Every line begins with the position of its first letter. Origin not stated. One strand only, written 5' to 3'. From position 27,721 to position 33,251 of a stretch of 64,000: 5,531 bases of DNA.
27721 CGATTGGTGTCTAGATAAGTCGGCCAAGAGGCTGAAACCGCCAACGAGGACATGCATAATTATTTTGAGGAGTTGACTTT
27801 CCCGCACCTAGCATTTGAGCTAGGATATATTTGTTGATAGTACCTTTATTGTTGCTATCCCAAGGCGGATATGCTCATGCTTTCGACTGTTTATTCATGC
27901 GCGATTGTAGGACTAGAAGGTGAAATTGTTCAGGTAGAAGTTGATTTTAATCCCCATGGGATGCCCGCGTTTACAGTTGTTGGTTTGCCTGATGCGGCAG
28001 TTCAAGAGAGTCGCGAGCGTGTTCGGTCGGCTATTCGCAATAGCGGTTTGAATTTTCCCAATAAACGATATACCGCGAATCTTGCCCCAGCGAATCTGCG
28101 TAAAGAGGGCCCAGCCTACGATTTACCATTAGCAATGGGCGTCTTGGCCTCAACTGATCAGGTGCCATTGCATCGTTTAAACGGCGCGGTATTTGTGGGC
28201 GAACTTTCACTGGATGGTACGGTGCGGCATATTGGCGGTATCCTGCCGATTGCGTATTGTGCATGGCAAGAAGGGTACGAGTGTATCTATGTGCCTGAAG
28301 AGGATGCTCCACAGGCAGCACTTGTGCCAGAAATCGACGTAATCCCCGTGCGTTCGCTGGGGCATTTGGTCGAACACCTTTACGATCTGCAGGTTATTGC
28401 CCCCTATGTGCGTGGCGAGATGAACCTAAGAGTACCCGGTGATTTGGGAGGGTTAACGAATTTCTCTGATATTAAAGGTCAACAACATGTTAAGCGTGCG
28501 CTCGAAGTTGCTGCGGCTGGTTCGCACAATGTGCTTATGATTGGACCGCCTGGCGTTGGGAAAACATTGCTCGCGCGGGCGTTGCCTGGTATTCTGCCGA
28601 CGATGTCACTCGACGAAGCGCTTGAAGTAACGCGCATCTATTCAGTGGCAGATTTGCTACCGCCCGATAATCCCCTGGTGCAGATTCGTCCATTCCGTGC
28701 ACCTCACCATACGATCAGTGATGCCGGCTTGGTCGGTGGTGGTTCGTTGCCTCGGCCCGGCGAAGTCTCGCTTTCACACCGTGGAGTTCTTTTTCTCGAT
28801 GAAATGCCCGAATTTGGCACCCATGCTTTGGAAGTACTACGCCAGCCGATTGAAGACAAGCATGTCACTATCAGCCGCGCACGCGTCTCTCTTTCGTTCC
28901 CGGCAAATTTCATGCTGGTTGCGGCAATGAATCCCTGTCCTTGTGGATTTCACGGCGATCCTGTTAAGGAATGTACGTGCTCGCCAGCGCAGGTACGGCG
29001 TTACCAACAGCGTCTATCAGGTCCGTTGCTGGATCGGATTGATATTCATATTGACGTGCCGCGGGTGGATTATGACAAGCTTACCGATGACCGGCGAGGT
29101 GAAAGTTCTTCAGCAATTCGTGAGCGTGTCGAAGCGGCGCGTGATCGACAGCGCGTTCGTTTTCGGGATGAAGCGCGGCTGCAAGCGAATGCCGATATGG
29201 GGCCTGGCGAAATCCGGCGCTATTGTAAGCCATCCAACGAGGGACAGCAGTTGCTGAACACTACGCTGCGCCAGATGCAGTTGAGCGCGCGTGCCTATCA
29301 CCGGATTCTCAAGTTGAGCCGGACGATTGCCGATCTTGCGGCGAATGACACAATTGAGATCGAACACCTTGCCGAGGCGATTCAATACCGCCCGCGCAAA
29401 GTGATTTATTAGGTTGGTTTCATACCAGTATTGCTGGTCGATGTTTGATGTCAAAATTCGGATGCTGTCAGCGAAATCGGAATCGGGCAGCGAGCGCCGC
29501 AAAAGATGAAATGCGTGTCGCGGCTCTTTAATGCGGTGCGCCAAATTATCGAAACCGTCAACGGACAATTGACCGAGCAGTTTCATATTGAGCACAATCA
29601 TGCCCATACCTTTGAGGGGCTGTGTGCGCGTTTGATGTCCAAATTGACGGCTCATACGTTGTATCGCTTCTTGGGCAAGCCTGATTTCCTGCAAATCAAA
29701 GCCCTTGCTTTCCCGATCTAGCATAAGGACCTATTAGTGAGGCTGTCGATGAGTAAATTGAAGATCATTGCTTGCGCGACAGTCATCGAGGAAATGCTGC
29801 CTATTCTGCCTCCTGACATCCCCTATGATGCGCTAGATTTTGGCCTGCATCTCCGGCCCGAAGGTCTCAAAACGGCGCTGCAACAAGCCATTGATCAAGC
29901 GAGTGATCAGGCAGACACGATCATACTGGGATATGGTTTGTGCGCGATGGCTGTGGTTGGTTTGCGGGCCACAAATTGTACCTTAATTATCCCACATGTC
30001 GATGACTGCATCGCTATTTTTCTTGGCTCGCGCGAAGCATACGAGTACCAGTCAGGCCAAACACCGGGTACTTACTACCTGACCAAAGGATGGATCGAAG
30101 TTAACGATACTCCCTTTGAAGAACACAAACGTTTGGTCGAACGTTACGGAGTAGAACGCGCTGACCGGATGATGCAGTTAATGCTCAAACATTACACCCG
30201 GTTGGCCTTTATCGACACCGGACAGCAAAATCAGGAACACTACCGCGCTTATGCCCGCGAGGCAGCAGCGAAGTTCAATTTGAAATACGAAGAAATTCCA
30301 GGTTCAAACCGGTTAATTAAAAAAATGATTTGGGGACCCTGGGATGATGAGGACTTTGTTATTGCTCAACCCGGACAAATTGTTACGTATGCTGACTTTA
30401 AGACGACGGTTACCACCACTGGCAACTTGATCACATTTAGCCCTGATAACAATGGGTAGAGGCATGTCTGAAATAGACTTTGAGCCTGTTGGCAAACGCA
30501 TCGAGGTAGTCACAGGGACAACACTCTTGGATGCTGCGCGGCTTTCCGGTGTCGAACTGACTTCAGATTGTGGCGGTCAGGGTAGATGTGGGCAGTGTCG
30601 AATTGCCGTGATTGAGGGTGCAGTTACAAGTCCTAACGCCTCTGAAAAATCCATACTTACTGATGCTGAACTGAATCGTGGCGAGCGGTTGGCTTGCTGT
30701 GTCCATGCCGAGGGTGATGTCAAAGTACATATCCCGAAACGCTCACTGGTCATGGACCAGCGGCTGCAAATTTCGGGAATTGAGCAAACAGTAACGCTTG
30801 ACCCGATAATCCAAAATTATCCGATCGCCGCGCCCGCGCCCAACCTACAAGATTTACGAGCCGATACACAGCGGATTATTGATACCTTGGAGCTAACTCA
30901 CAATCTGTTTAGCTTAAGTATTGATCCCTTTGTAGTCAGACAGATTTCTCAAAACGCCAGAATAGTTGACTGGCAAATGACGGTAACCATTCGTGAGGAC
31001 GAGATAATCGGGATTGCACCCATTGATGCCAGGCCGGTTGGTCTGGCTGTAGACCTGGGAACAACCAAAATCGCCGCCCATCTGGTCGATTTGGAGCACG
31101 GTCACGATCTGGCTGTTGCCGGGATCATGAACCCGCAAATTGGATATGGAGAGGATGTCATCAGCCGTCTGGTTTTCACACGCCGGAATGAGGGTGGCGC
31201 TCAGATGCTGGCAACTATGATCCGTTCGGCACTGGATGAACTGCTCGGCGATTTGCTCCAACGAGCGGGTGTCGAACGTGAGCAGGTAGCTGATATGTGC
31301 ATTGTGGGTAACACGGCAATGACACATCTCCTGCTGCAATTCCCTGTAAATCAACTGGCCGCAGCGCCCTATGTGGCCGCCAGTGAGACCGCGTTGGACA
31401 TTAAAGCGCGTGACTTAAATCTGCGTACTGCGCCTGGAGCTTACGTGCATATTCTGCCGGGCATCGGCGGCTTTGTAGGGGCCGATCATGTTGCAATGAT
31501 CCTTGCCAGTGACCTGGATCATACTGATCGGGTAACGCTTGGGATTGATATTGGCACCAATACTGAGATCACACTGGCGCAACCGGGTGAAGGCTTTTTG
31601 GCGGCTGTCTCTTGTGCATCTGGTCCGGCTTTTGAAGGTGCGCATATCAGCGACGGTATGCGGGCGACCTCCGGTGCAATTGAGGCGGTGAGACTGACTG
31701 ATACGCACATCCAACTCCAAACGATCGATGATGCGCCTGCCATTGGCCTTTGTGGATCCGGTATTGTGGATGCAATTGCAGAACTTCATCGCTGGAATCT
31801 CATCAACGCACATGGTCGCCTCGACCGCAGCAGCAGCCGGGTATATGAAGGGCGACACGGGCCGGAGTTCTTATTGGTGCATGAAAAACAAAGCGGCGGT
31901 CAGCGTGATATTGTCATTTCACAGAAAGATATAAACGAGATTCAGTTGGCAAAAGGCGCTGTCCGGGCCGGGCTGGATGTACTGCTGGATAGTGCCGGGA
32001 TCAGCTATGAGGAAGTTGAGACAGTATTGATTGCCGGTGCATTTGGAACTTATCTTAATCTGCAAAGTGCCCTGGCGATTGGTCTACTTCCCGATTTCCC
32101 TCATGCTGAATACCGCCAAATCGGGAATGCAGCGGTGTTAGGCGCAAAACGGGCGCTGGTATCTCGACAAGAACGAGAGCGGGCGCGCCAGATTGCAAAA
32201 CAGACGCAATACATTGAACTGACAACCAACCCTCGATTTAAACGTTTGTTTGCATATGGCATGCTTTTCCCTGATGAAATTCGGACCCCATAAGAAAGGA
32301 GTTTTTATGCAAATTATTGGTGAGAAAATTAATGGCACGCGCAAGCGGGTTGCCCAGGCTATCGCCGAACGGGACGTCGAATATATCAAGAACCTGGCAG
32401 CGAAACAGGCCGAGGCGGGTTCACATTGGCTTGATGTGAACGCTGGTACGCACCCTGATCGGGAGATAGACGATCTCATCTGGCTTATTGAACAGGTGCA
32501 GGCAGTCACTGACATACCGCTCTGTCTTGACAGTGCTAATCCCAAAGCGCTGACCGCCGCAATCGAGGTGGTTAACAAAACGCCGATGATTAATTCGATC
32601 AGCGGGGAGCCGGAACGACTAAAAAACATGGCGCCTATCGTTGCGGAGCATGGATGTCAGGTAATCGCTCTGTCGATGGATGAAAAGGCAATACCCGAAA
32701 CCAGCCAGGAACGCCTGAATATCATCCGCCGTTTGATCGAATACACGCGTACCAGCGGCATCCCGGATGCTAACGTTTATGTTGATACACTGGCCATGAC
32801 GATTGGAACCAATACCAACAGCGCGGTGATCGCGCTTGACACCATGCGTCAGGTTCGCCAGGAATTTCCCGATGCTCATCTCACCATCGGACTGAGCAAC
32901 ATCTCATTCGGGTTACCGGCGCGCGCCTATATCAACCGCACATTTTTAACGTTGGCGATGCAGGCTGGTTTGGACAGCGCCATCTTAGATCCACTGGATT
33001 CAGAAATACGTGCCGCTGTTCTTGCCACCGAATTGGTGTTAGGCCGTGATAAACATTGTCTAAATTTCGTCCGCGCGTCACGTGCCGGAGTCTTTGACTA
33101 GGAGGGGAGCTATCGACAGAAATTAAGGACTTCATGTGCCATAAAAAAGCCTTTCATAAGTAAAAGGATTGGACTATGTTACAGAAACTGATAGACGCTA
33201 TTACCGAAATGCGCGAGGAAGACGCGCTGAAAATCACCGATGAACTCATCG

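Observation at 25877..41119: comM/yifB present as 5' fragment, intact copy and 3' fragment; the fragments break at the same codon 12.6 kb apart, next to a tyrosine recombinase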

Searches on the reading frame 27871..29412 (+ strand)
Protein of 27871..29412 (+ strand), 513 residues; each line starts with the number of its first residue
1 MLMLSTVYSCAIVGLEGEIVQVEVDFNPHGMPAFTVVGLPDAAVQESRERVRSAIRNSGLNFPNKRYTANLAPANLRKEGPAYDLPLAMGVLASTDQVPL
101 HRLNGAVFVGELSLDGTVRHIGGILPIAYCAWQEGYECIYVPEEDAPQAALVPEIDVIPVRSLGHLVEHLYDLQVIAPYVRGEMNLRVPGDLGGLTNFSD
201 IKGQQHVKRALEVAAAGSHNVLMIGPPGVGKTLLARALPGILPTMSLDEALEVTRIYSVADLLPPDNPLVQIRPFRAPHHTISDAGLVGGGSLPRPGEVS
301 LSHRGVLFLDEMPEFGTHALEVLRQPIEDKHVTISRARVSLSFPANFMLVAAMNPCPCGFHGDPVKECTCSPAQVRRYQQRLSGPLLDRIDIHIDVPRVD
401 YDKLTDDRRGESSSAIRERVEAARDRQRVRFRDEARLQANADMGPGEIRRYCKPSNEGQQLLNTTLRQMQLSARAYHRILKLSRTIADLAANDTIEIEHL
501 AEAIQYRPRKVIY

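Call 9: search_protein_families(library=pfam, proteins=[window:27871-29412:+])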
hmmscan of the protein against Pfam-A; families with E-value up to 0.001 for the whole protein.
window:27871-29412:+ (513 aa): 12 families
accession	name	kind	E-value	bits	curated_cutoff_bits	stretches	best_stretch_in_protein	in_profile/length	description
PF01078.27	Mg_chelatase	-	5.7e-94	313.8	20.3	1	198-403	2-206/207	Magnesium chelatase, subunit ChlI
PF13541.12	ChlI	-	3.5e-41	140.3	27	1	22-144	1-120/121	Subunit ChlI of Mg-chelatase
PF13335.12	Mg_chelatase_C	-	7.2e-32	110.3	26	1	410-507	1-94/94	Magnesium chelatase, subunit ChlI C-terminal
PF07728.20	AAA_5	-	4.4e-09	36.9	22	1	220-357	1-125/139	AAA domain (dynein-related subfamily)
PF00493.29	MCM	-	1.1e-07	31.7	23.3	1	296-361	114-179/224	MCM P-loop domain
PF05496.18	RuvB_N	-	2.1e-05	24.8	27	0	197-237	5-52/159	Holliday junction DNA helicase RuvB P-loop domain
PF00004.35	AAA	-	2.7e-05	25.1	21.2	0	221-238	1-18/131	ATPase family associated with various cellular activities (AAA)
PF00158.32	Sigma54_activat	-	3e-05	24.2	20.2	0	205-238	9-42/168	Sigma-54 interaction domain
PF13191.12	AAA_16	-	0.00017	22.6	32.6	1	205-239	10-45/167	AAA ATPase domain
PF07726.17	AAA_3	-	0.00027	21.3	27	0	221-266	2-40/131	ATPase family associated with various cellular activities (AAA)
PF05362.19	Lon_C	-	0.0005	20.1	21.1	0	14-154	37-181/205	Lon protease (S16) C-terminal proteolytic domain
PF13671.12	AAA_33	-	0.00064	20.5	27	0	221-255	2-36/143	AAA domain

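Call 18: find_encoding_contigs(protein=window:27871-29412:+, flank=10000, max_places=10)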
Protein window:27871-29412:+ (513 aa): no gene with exactly this product is on record in the collection.

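Call 20: find_encoding_contigs(protein=window:27877-29412:+, flank=10000, max_places=10)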
Protein window:27877-29412:+ (511 aa): 7 contigs read that carry it; 6 places shown.
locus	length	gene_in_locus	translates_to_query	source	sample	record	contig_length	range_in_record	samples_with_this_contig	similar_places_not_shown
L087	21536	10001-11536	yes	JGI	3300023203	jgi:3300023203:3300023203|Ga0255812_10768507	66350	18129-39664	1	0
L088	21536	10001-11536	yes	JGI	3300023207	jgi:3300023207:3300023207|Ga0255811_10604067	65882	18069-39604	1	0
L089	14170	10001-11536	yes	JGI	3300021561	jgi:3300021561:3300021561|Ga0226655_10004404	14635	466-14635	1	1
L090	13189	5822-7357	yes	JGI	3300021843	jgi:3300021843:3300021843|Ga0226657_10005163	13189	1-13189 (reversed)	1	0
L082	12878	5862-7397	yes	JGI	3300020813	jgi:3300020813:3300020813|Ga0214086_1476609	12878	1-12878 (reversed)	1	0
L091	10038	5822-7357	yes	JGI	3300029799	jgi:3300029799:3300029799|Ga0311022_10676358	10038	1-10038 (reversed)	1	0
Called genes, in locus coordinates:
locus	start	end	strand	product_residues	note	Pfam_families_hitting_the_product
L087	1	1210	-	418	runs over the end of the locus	-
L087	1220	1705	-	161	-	PF08020:DUF1706, PF11716:MDMPI_N, PF12867:DinB_2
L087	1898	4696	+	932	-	PF00690:Cation_ATPase_N, PF00122:E1-E2_ATPase, PF13246:Cation_ATPase, PF00702:Hydrolase, PF12710:HAD (weak), PF00689:Cation_ATPase_C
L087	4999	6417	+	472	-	PF00696:AA_kinase, PF13840:ACT_7 (weak), PF22468:ACT_9, PF01842:ACT (weak), PF13840:ACT_7, PF22468:ACT_9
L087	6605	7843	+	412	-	PF00270:DEAD, PF04851:ResIII, PF00271:Helicase_C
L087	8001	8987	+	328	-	PF00589:Phage_integrase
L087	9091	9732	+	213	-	PF13541:ChlI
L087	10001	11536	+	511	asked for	PF13541:ChlI, PF00493:MCM (faint), PF01078:Mg_chelatase, PF05496:RuvB_N (faint), PF00004:AAA (faint), PF07728:AAA_5, PF13335:Mg_chelatase_C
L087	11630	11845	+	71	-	-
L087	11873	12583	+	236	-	PF07796:DUF1638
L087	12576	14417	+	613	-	PF00111:Fer2, PF17650:RACo_linker, PF17651:Raco_middle, PF14574:RACo_C_ter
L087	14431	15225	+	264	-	PF00809:Pterin_bind, PF03599:CdhD (weak)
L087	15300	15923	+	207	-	PF02607:B12-binding_2, PF02310:B12-binding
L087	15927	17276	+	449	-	PF01208:URO-D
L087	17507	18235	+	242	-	PF03050:DDE_Tnp_IS66 (weak), PF00665:rve (weak)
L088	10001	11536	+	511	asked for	PF13541:ChlI, PF00493:MCM (faint), PF01078:Mg_chelatase, PF05496:RuvB_N (faint), PF00004:AAA (faint), PF07728:AAA_5, PF13335:Mg_chelatase_C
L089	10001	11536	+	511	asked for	PF13541:ChlI, PF00493:MCM (faint), PF01078:Mg_chelatase, PF05496:RuvB_N (faint), PF00004:AAA (faint), PF07728:AAA_5, PF13335:Mg_chelatase_C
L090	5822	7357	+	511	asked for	PF13541:ChlI, PF00493:MCM (faint), PF01078:Mg_chelatase, PF05496:RuvB_N (faint), PF00004:AAA (faint), PF07728:AAA_5, PF13335:Mg_chelatase_C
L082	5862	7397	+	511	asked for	PF13541:ChlI, PF00493:MCM (faint), PF01078:Mg_chelatase, PF05496:RuvB_N (faint), PF00004:AAA (faint), PF07728:AAA_5, PF13335:Mg_chelatase_C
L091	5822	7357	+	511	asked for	PF13541:ChlI, PF00493:MCM (faint), PF01078:Mg_chelatase, PF05496:RuvB_N (faint), PF00004:AAA (faint), PF07728:AAA_5, PF13335:Mg_chelatase_C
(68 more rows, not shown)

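Call 45: search_protein_families(library=ncbifam, proteins=[window:27871-29412:+], max_evalue=0.01)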
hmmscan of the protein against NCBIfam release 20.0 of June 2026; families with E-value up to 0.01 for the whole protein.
window:27871-29412:+ (513 aa): 29 families (the best 25 are shown)
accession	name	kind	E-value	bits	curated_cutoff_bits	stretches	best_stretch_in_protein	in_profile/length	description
TIGR00368.1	TIGR00368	hypoth_equivalog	1.5e-181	604.3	362.4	1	7-507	1-499/499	YifB family Mg chelatase-like AAA ATPase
NF007365.0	PRK09862.1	equivalog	3.9e-128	428.2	530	1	3-507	2-492/506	YifB family Mg chelatase-like AAA ATPase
TIGR02902.1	spore_lonB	equivalog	8.3e-18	64.3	723.3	3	49-169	410-529/531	ATP-dependent protease LonB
TIGR00764.1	lon_rel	equivalog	1.1e-14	54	516.6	2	201-252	20-71/608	ATP-dependent protease LonB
TIGR02903.1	spore_lon_C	equivalog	1.4e-12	46.9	678.8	1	106-168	549-612/615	Lon family ATP-dependent protease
TIGR02442.1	Cob-chelat-sub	hypoth_equivalog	4.3e-10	38.7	779.45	1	293-355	117-179/641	putative cobaltochelatase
TIGR02030.1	BchI-ChlI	equivalog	1.4e-07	31.1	466.95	1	295-355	123-183/337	magnesium chelatase ATPase subunit I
NF038308.1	RNA_repair_RtcR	equivalog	3.1e-07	29.6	650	1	290-333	265-308/530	RNA repair transcriptional activator RtcR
TIGR02031.1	BchD-ChlD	equivalog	3.4e-06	26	499.55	1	207-355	3-143/608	magnesium chelatase ATPase subunit D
TIGR00635.1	ruvB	equivalog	2.1e-05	23.7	299.05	1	197-237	2-49/305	Holliday junction branch migration DNA helicase RuvB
NF000868.0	PRK00080.1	equivalog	3.9e-05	22.7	282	0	197-238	23-71/330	Holliday junction branch migration DNA helicase RuvB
TIGR03922.1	T7SS_EccA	equivalog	0.00015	20.5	466.65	1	208-247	303-341/557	type VII secretion AAA-ATPase EccA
NF011526.0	PRK14965.1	equivalog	0.00027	19.9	670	1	197-238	14-58/578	DNA polymerase III subunits gamma and tau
TIGR02397.1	dnaX_nterm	equivalog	0.00029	20.2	250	1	197-238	12-56/355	DNA polymerase III subunit gamma/tau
TIGR01241.2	FtsH_fam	equivalog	0.0005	19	600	1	220-240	197-217/598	ATP-dependent zinc metalloprotease FtsH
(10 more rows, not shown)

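Call 75: find_related_loci(query=window:27871-29409:+, collection=viral_contigs, flank=10000)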
Query window:27871-29409:+ (513 aa) in viral_contigs; peptide patterns used: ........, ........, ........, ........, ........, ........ (x = any residue, [..] = any of these).
9 stretches matched a pattern; 7 encode a relative of the query (tblastn E <= 1e-3); 7 distinct loci.
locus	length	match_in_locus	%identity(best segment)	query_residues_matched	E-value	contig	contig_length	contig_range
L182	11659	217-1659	45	1-481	3e-122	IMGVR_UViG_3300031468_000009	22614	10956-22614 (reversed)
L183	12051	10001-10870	57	218-507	8e-108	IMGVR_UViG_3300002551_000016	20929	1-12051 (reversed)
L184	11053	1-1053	51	3-355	3e-106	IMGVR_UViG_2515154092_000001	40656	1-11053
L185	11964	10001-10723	52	268-507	2e-74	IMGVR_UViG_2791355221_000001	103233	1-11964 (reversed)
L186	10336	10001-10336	64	275-385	2e-44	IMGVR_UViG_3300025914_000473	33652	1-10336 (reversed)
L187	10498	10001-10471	49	349-507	1e-40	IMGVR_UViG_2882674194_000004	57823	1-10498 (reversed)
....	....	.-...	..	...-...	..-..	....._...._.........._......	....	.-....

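Call 78: search_protein_families(library=pfam, proteins=[L183:4161-6365:+, L183:6365-7393:+, L183:7427-8731:+, L183:8734-8949:+, L183:8974-9294:+, L183:9376-9780:+, L183:10016-10900:+, L183:11527-11766:+], max_evalue=0.001)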
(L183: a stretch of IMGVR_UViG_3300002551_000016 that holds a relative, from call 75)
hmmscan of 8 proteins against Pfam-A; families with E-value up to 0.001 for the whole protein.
L183:4161-6365:+ (734 aa): 1 family
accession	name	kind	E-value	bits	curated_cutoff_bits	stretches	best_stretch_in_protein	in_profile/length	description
PF13884.11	Peptidase_S74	-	3e-17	63.1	22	1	630-689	1-57/58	Chaperone of endosialidase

L183:6365-7393:+ (342 aa): 0 families

L183:7427-8731:+ (434 aa): 0 families

L183:8734-8949:+ (71 aa): 0 families

L183:8974-9294:+ (106 aa): 0 families

L183:9376-9780:+ (134 aa): 0 families

L183:10016-10900:+ (294 aa): 4 families
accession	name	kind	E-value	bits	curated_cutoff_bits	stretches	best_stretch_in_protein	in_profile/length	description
PF01078.27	Mg_chelatase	-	1.8e-83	279.5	20.3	1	1-181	27-206/207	Magnesium chelatase, subunit ChlI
PF13335.12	Mg_chelatase_C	-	5.7e-33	113.8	26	1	189-285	2-94/94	Magnesium chelatase, subunit ChlI C-terminal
PF07728.20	AAA_5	-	7.3e-10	39.4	22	1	1-135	4-125/139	AAA domain (dynein-related subfamily)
PF00493.29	MCM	-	0.00039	20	23.3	0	71-139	111-179/224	MCM P-loop domain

L183:11527-11766:+ (79 aa): 0 families

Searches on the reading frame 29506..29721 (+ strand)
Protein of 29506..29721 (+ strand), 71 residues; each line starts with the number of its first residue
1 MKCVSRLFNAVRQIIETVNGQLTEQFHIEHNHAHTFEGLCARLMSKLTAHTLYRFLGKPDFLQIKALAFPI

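Call 45: search_protein_families(library=ncbifam, proteins=[window:29506-29721:+], max_evalue=0.01)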
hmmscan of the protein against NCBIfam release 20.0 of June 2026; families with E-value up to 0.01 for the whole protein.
window:29506-29721:+ (71 aa): 1 family
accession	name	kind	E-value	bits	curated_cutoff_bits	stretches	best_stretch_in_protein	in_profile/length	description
NF033520.1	transpos_IS982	equivalog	4.5e-14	52.6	130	1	4-52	193-241/243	IS982 family transposase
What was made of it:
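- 29506..29737 (+): An IS982 transposase C-terminal remnant with its terminal inverted repeat (29718-29737). It matches NF033520 positions 193-241 of 243 at E=4.5e-14 (call 45).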

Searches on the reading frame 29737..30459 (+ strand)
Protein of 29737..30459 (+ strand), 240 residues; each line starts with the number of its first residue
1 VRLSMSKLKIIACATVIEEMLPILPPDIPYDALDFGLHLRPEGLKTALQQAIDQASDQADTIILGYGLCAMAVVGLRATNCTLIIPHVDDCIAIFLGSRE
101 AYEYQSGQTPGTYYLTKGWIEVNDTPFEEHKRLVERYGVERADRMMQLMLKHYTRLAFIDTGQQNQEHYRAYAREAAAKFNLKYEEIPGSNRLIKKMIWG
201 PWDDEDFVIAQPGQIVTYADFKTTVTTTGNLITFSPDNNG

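Call 9: search_protein_families(library=pfam, proteins=[window:29737-30459:+])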
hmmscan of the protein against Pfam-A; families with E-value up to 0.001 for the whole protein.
window:29737-30459:+ (240 aa): 1 family
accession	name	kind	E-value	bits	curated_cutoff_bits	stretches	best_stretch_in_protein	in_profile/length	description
PF07796.16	DUF1638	-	7.6e-51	172.6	27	1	33-198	2-161/161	Protein of unknown function (DUF1638)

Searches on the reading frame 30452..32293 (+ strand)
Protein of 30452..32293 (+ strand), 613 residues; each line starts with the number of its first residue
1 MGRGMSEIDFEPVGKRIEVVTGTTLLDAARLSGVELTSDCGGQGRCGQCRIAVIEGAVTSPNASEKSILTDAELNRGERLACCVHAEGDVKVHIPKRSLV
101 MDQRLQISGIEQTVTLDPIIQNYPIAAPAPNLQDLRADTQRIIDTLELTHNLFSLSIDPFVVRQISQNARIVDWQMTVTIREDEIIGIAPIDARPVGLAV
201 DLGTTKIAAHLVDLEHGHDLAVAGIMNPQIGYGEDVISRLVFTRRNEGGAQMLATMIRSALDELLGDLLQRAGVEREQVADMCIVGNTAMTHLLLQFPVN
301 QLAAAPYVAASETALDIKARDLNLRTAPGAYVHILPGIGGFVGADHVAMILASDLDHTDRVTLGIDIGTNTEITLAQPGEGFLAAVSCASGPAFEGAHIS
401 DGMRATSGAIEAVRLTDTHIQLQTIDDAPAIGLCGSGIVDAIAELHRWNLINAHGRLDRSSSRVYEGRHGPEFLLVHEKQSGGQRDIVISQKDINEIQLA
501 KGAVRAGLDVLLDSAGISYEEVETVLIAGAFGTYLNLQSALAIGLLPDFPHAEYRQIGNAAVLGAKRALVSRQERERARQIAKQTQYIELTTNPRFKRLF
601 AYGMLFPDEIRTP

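Call 9: search_protein_families(library=pfam, proteins=[window:30452-32293:+])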
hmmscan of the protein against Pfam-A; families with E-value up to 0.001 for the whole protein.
window:30452-32293:+ (613 aa): 4 families
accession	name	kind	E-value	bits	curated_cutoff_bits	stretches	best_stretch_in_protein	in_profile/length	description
PF14574.11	RACo_C_ter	-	6.6e-80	268.4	27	1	361-609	2-252/261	C-terminal domain of RACo the ASKHA domain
PF17651.6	Raco_middle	-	1.7e-52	177.8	26.8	1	197-357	2-162/163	RACo middle region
PF00111.32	Fer2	-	2.6e-14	53.3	21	1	11-86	4-76/77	2Fe-2S iron-sulfur cluster binding domain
PF17650.6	RACo_linker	-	5.4e-12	45.8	26.2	1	111-192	3-83/86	RACo linker region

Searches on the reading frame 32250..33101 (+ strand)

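Call 9: search_protein_families(library=pfam, proteins=[window:32250-33101:+])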
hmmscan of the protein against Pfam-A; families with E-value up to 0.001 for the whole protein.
window:32250-33101:+ (283 aa): 2 families
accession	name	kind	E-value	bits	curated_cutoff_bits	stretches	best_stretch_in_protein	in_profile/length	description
PF00809.28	Pterin_bind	-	1.2e-24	87.8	25.5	1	27-246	4-243/244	Pterin binding enzyme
PF03599.22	CdhD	-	1.8e-08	34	24.8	1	13-146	27-155/387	CO dehydrogenase/acetyl-CoA synthase delta subunit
